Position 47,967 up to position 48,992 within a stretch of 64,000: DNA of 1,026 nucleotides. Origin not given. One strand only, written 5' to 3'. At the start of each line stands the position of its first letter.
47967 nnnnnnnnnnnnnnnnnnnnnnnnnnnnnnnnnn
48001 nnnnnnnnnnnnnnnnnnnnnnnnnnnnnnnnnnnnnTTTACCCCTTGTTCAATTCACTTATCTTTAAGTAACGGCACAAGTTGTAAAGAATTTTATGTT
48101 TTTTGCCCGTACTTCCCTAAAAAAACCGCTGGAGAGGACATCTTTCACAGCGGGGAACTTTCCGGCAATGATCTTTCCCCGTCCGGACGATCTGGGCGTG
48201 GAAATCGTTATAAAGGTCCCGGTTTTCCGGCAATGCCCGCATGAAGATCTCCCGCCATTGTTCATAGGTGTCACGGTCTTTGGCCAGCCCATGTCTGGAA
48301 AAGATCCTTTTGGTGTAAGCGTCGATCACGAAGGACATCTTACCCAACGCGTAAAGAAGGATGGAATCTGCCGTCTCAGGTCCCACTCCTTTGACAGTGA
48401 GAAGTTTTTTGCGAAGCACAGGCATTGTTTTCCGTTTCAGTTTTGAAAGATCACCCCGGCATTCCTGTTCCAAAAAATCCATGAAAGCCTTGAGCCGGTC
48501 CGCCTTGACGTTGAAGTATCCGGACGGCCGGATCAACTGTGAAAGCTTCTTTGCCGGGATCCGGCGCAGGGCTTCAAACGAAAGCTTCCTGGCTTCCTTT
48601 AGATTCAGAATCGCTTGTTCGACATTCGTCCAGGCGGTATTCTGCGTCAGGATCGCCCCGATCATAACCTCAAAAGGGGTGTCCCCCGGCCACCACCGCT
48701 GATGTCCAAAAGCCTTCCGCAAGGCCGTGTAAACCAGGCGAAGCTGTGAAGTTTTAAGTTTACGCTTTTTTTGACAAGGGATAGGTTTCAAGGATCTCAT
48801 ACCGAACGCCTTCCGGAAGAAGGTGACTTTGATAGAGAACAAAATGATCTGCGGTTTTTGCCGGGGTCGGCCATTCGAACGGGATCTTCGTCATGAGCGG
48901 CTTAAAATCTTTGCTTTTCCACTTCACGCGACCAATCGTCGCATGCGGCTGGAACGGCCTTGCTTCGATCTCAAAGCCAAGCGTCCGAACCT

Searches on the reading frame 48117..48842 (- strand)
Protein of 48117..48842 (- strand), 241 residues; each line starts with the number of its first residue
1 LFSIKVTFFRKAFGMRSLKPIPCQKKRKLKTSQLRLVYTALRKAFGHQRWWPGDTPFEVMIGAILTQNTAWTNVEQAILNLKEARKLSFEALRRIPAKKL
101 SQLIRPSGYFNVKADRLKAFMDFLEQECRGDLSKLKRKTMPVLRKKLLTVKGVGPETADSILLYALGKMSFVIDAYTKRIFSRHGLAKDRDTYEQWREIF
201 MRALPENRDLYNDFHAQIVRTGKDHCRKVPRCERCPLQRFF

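Call 67: search_protein_families(library=pfam, proteins=[window:48117-48842:-], max_evalue=0.0001)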
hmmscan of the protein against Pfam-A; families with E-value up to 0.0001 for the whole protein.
window:48117-48842:- (241 aa): 2 families
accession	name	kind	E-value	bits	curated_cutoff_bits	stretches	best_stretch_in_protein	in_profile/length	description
PF00730.31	HhH-GPD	-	2.4e-16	60.4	26.2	1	61-205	1-107/108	HhH-GPD superfamily base excision DNA repair protein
PF00633.29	HHH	-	6.6e-05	23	24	0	144-164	10-30/30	Helix-hairpin-helix motif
